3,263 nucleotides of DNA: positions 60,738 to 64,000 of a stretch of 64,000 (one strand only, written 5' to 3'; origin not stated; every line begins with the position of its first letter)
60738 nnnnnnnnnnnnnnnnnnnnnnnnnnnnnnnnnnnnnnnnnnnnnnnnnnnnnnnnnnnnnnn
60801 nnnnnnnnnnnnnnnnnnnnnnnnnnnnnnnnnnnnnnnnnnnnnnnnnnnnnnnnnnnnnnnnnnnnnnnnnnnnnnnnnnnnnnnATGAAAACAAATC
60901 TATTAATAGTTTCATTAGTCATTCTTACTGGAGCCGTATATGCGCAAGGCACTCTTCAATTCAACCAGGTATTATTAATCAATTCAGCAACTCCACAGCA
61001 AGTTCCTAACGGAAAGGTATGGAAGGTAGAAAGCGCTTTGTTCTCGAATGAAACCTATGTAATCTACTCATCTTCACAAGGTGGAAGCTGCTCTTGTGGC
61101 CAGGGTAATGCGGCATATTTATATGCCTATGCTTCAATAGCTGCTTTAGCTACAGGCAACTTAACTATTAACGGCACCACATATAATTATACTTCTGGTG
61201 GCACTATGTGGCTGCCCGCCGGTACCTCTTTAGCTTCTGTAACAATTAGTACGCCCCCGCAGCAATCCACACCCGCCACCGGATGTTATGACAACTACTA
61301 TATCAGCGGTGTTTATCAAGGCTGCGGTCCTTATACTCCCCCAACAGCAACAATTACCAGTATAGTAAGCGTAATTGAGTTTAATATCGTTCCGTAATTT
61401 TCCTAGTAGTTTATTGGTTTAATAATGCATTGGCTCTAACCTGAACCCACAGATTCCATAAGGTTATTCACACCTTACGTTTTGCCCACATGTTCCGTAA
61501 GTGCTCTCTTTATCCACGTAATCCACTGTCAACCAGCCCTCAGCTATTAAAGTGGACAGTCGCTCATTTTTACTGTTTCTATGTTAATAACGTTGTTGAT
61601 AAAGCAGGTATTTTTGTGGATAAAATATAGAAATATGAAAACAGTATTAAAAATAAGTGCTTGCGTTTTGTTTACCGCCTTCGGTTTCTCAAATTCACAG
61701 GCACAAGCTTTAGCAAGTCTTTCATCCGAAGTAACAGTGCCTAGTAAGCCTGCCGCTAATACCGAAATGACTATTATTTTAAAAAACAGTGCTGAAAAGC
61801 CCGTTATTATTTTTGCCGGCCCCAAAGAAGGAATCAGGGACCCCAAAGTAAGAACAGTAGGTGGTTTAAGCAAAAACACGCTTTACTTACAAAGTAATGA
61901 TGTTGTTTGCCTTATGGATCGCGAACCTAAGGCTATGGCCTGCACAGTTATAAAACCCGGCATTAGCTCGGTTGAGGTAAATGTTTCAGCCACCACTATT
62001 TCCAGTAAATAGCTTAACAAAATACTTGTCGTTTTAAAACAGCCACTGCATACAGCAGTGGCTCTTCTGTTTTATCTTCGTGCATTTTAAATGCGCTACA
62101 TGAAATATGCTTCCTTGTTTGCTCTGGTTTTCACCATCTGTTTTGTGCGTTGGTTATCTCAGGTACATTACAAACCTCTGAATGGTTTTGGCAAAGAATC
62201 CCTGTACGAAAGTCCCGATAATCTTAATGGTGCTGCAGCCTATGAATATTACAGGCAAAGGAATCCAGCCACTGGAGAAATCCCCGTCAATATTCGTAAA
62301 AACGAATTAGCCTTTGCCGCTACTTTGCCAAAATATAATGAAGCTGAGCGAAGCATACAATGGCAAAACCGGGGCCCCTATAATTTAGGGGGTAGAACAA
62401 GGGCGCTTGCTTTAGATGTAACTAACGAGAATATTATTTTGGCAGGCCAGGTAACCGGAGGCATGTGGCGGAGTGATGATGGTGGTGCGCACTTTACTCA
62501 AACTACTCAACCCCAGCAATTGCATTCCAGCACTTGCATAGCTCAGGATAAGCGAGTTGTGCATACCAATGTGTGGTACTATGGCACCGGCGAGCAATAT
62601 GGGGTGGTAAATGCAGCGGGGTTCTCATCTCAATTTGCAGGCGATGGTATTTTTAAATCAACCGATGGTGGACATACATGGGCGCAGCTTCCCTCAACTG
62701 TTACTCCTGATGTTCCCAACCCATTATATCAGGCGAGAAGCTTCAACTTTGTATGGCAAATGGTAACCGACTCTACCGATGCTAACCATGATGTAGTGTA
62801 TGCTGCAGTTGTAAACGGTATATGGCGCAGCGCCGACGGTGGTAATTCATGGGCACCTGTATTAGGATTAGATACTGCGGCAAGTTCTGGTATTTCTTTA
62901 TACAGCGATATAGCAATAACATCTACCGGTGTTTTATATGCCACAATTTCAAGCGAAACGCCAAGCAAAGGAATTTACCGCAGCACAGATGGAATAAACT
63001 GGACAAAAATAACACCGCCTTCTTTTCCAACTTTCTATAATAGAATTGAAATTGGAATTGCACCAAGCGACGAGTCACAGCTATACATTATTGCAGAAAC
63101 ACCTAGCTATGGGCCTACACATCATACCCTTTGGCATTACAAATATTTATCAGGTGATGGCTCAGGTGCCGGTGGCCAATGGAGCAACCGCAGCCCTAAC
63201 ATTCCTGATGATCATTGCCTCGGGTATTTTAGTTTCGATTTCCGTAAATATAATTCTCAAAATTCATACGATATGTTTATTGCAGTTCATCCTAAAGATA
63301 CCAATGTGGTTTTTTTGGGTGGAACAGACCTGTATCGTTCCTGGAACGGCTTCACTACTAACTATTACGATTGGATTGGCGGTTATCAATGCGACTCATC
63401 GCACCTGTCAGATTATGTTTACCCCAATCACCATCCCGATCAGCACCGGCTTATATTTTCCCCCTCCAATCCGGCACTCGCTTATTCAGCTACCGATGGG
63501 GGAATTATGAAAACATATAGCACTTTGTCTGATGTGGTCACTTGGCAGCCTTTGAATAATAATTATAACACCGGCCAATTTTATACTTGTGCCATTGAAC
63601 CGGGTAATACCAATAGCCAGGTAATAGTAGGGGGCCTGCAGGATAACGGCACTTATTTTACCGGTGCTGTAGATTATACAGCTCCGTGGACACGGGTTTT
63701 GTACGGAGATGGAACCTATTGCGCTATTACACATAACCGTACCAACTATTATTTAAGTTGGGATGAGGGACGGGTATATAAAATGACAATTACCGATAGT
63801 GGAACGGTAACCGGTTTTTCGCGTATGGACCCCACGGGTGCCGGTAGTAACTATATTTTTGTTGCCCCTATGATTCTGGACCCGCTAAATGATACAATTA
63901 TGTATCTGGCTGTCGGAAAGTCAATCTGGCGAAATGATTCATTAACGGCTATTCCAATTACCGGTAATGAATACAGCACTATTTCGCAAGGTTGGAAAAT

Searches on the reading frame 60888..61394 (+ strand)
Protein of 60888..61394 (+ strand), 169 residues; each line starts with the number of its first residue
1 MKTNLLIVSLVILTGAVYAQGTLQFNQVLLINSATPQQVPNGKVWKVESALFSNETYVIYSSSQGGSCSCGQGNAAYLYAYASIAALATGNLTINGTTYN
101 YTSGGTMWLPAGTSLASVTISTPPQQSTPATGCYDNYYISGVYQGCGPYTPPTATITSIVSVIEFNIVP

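Call 11: find_encoding_contigs(protein=window:60888-61394:+, flank=3000, max_places=10)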
Protein window:60888-61394:+ (169 aa): 7 contigs read that carry it; 6 places shown.
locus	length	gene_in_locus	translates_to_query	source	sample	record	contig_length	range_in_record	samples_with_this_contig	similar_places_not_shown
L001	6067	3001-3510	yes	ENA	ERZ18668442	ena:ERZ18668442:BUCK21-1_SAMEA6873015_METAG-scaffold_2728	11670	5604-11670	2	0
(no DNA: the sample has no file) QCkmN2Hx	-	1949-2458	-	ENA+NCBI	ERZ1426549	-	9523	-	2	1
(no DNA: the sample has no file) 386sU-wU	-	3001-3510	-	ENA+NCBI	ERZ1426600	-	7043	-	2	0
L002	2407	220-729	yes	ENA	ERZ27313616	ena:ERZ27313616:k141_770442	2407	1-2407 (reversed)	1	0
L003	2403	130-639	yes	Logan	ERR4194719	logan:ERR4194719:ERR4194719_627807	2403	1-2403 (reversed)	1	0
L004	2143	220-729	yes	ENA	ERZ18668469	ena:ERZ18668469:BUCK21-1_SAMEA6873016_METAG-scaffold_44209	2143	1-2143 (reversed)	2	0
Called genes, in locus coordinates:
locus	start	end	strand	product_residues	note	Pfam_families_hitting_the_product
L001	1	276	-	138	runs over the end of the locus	PF02130:YbeY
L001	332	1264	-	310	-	PF01695:IstB_IS21 (weak), PF02562:PhoH, PF13604:AAA_30 (weak)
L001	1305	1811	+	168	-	PF00571:CBS (faint)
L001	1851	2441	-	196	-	PF00515:TPR_1 (faint), PF07719:TPR_2 (faint), PF13181:TPR_8 (faint), PF13424:TPR_12 (faint), PF13428:TPR_14 (faint), PF13432:TPR_16 (faint), PF14559:TPR_19 (faint)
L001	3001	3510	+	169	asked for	-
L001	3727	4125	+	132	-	-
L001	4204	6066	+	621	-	?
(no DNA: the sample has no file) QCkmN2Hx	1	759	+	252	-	?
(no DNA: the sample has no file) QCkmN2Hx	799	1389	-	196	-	PF00515:TPR_1 (faint), PF07719:TPR_2 (faint), PF13181:TPR_8 (faint), PF13424:TPR_12 (faint), PF13428:TPR_14 (faint), PF13432:TPR_16 (faint), PF14559:TPR_19 (faint)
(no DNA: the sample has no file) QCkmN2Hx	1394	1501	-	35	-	-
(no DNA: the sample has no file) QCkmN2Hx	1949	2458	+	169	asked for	-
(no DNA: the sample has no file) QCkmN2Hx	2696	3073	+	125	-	-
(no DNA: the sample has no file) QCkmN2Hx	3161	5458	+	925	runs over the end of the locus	PF18962:Por_Secre_tail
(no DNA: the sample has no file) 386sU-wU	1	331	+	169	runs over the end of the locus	PF03692:CxxCxxCC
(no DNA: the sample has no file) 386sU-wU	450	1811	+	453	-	PF00291:PALP, PF00571:CBS (faint)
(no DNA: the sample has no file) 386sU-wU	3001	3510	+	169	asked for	-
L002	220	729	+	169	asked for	-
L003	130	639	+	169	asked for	-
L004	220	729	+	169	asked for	-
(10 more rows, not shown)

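Call 12: search_protein_families(library=pfam, proteins=[window:60888-61394:+], max_evalue=0.01)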
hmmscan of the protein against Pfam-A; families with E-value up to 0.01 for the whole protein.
window:60888-61394:+ (169 aa): 0 families

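Call 16: find_homologous_proteins(query=window:60888-61394:+)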
Query window:60888-61394:+ (169 aa): 19 proteins with E <= 0.001 among 127 candidates.
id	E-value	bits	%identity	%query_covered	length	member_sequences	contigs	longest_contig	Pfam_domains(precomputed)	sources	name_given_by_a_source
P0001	2.7e-103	361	100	100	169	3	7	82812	-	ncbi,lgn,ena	-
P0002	1.6e-73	264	73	99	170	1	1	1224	-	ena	-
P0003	4.8e-45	171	48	92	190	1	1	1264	-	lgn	-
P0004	2.3e-14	72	36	90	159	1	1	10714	-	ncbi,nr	ncbi:MAG: hypothetical protein IT223_10925 [Crocinitomicaceae bacterium]|nr:hypothetical protein [Cr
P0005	1.8e-9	56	42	69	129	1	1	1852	-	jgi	jgi:hypothetical protein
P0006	1.7e-8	53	41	66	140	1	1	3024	-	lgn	-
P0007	5.7e-7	48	31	100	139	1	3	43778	-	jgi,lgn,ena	-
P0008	3.9e-6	45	40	68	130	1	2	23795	-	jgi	jgi:hypothetical protein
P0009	1.0e-5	43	38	65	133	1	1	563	-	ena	-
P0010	1.2e-5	43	36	57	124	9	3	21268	-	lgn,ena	-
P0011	1.5e-5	43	29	98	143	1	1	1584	-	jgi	jgi:hypothetical protein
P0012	1.6e-5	43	31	100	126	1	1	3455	-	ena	-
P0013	2.9e-5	42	31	96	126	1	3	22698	-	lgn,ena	-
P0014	4.9e-5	41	36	67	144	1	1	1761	-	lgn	-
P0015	1.8e-4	39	52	27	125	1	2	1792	-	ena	-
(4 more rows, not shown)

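Call 17: find_encoding_contigs(protein=P0002, flank=3000)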
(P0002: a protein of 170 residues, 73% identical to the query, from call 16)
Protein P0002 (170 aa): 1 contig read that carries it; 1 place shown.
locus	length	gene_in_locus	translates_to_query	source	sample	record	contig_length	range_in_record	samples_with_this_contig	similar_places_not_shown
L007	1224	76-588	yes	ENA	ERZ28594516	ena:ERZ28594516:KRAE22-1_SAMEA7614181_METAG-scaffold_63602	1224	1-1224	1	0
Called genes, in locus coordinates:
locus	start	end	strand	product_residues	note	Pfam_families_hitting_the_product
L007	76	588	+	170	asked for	-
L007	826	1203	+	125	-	-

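Call 18: find_encoding_contigs(protein=P0003, flank=3000)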
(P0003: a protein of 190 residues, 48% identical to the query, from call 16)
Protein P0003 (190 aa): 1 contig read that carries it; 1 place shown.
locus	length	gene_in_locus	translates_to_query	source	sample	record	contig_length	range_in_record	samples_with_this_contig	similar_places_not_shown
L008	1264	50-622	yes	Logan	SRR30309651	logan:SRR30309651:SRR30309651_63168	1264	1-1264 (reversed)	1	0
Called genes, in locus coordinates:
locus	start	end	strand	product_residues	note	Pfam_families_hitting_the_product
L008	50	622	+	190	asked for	-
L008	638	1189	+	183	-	-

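Call 19: find_encoding_contigs(protein=P0004, flank=3000)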
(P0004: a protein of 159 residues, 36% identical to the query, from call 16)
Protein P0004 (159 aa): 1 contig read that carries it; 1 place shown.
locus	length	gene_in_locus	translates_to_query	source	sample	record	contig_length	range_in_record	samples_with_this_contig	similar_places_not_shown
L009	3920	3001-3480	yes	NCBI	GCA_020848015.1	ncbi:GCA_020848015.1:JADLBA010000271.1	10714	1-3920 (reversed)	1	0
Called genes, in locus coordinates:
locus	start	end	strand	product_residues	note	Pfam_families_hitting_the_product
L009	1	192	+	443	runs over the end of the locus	PF01098:FTSW_RODA_SPOVE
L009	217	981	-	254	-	PF02463:SMC_N (weak), PF00005:ABC_tran, PF13304:AAA_21 (faint)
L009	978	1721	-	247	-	PF02405:MlaE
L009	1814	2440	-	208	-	PF10263:SprT-like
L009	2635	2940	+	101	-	-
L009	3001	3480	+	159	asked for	-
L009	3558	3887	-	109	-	PF18962:Por_Secre_tail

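Call 56: find_encoding_contigs(protein=P0140, flank=3000)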
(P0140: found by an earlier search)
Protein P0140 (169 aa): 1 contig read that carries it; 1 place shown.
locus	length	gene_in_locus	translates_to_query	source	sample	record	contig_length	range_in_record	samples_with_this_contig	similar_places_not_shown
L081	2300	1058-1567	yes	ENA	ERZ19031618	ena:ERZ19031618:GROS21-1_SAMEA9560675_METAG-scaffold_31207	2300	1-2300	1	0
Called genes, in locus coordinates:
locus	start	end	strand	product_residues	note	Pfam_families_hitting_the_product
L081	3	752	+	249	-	?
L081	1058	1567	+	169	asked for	-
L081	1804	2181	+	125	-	-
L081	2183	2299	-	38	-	?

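Call 57: find_encoding_contigs(protein=P0141, flank=3000)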
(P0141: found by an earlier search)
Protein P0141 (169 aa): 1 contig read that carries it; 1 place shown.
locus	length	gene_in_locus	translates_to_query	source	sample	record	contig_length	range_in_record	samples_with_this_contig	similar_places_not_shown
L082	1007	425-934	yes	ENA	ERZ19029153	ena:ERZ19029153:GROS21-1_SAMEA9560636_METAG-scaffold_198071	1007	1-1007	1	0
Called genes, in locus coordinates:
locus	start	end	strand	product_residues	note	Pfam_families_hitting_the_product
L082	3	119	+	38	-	?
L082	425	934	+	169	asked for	-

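Call 81: search_protein_families(library=pfam, proteins=[L081:3-749:+, L081:1804-2178:+], max_evalue=0.001)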
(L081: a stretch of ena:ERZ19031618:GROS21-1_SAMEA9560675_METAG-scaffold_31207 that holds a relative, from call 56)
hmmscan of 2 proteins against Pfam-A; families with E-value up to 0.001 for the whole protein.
L081:3-749:+ (249 aa): 2 families
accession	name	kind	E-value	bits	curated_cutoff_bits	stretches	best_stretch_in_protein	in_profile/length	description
PF00291.31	PALP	-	1.3e-13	51.4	35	1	7-99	197-294/295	Pyridoxal-phosphate dependent enzyme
PF00571.33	CBS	-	7.1e-12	45.9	24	2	138-186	7-56/57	CBS domain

L081:1804-2178:+ (125 aa): 0 families

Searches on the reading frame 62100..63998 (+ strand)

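Call 12: search_protein_families(library=pfam, proteins=[window:62100-63998:+], max_evalue=0.01)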
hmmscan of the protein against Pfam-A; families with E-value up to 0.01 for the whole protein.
window:62100-63998:+ (633 aa): 2 families
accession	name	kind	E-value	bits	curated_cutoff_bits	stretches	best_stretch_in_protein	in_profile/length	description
PF15902.12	Sortilin-Vps10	-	2e-05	24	33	0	241-344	3-99/446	Sortilin, neurotensin receptor 3,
PF15899.11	BNR_6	-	0.0043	17.5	27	0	292-304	1-14/14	BNR-Asp box repeat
